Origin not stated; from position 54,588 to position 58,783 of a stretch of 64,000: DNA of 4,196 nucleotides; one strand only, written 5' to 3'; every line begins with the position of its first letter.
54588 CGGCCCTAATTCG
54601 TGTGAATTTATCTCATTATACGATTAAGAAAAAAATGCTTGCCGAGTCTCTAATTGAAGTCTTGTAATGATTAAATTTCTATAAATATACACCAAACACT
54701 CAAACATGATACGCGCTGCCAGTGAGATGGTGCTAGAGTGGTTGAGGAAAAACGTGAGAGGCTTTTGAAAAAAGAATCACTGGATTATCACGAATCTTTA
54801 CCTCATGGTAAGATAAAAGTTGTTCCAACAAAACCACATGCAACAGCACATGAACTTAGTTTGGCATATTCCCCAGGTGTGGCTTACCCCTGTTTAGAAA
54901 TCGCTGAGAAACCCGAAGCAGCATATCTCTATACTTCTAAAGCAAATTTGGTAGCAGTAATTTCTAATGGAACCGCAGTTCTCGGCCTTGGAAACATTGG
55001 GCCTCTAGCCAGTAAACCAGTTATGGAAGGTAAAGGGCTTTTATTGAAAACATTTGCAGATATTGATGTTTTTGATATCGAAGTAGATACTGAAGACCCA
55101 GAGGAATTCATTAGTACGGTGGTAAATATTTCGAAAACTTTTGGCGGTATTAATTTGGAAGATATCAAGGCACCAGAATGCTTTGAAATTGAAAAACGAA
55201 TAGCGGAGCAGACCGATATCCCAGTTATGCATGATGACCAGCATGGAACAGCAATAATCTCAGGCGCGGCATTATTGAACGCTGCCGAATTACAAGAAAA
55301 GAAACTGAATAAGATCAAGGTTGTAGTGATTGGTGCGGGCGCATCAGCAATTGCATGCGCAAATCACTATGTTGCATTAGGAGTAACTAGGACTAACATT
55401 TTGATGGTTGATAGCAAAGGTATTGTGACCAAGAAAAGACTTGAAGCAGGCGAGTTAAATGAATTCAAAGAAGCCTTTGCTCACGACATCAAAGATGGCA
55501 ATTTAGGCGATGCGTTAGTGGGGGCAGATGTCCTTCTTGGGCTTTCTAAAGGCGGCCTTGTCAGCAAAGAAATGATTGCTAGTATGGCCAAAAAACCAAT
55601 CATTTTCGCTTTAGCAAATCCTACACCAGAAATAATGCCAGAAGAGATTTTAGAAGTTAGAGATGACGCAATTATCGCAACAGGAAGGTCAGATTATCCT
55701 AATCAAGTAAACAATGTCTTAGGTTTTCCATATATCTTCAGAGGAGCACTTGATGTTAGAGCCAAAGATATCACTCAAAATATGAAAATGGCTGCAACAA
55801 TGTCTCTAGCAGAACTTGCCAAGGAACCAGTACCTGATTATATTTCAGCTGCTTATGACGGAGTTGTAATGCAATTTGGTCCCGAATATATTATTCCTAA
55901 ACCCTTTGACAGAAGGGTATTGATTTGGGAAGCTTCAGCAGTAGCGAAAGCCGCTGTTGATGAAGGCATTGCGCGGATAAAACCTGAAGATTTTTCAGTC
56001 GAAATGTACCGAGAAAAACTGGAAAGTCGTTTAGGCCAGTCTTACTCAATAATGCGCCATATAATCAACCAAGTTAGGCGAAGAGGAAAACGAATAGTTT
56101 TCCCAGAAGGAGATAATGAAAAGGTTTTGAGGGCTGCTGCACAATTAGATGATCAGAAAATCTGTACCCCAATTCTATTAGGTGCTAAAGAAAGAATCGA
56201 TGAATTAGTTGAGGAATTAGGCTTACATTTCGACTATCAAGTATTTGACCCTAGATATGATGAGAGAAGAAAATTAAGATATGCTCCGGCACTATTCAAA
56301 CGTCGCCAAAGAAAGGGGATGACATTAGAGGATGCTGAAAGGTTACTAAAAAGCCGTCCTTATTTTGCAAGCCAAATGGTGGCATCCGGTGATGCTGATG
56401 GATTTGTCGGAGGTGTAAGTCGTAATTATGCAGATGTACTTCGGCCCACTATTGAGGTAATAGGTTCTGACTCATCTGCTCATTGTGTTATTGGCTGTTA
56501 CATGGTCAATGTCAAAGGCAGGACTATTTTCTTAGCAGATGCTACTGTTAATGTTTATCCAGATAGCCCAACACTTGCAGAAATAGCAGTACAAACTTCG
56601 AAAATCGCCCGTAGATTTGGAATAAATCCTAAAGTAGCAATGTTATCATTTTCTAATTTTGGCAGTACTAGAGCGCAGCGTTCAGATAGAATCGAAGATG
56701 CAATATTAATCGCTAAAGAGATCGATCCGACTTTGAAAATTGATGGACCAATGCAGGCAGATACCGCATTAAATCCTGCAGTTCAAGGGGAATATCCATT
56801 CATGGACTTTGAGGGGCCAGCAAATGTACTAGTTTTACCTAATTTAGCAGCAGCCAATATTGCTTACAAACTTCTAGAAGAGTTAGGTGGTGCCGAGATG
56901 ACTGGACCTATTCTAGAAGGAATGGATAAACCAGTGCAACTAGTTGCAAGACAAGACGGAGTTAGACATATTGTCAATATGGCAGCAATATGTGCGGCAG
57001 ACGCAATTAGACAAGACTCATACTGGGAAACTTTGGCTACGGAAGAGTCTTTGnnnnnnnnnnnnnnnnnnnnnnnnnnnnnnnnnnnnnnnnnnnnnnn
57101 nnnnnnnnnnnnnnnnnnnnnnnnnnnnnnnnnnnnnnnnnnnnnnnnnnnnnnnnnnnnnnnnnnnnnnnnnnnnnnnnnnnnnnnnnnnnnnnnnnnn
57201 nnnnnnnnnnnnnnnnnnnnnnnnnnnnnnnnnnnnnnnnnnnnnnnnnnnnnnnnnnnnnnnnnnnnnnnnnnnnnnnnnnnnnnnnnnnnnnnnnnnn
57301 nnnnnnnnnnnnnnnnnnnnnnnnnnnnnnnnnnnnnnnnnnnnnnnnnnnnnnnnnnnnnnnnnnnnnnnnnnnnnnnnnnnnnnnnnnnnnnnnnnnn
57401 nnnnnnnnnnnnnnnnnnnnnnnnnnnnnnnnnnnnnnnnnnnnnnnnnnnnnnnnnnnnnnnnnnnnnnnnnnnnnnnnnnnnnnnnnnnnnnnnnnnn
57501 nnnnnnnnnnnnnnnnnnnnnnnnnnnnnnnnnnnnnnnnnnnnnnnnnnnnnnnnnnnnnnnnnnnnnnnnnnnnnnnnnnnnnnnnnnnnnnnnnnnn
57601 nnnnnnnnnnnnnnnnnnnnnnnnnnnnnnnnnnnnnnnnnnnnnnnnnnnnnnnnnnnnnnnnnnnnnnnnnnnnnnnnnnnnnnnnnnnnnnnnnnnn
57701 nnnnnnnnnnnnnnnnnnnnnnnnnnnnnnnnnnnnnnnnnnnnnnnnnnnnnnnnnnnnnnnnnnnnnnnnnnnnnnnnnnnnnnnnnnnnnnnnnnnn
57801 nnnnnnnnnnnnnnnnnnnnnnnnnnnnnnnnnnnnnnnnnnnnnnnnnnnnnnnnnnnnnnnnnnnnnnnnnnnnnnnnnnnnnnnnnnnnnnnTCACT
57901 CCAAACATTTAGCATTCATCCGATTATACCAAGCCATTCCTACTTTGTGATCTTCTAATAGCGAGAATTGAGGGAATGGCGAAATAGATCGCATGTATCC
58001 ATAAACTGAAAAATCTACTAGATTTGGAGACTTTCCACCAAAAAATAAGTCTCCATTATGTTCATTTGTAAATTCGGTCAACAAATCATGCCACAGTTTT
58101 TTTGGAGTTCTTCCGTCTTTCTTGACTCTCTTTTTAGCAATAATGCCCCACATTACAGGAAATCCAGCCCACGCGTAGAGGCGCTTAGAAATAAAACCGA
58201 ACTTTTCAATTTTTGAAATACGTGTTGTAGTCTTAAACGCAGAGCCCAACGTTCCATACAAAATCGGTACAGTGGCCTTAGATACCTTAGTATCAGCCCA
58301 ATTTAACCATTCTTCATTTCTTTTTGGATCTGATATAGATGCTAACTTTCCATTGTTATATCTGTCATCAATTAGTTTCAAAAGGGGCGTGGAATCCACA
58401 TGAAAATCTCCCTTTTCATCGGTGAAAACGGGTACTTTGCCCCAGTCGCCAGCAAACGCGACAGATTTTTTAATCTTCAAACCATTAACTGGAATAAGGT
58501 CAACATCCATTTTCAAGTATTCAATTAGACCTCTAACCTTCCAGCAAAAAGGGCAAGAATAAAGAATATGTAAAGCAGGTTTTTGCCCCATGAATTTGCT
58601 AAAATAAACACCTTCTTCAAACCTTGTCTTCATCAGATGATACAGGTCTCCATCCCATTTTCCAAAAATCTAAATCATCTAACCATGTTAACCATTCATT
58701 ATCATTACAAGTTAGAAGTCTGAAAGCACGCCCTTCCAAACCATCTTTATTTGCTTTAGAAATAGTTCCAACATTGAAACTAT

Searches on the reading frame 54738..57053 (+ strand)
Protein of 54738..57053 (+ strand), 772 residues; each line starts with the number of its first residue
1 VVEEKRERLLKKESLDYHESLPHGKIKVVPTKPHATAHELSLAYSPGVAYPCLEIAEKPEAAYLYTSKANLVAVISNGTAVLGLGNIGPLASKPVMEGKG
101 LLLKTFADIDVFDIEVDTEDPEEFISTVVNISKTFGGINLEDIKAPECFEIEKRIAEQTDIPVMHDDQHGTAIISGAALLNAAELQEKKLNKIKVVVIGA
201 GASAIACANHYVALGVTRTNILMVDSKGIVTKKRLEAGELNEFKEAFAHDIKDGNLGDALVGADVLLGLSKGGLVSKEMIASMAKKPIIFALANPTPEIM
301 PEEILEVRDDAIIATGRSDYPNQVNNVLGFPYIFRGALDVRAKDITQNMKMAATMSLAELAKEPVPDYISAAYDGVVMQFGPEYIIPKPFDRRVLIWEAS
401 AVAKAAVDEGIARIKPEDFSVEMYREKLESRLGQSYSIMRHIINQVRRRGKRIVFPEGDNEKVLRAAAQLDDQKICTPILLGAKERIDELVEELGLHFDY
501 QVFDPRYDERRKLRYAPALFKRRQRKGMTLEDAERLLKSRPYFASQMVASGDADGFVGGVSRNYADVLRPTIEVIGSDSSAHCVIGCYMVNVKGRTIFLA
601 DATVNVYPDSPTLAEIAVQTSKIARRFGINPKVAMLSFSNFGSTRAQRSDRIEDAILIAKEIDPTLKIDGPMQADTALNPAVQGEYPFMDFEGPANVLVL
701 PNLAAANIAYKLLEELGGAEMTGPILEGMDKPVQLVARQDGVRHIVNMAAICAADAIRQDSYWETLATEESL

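Call 42: search_protein_families(library=pfam, proteins=[window:54738-57053:+], max_evalue=0.001)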
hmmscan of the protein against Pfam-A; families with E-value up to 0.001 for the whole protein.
window:54738-57053:+ (772 aa): 3 families
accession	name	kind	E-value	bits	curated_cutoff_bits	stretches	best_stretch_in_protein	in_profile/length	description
PF01515.24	PTA_PTB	-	1.6e-91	307.4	24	1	438-753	2-319/319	Phosphate acetyl/butaryl transferase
PF00390.24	malic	-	7.5e-28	98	23.1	1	24-154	2-180/182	Malic enzyme, N-terminal domain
PF03949.21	Malic_M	-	3.6e-24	85.9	23.5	1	170-363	3-227/258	Malic enzyme, NAD binding domain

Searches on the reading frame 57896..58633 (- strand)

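Call 58: search_protein_families(library=pfam, proteins=[window:57896-58633:-], max_evalue=0.001)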
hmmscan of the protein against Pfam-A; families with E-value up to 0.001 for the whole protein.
window:57896-58633:- (245 aa): 2 families
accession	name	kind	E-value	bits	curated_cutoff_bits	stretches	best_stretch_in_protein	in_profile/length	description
PF13417.12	GST_N_3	-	1.4e-10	41.8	22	1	21-94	1-73/75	Glutathione S-transferase, N-terminal domain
PF13409.12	GST_N_2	-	1.2e-06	29.4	25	1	27-90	2-69/70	Glutathione S-transferase, N-terminal domain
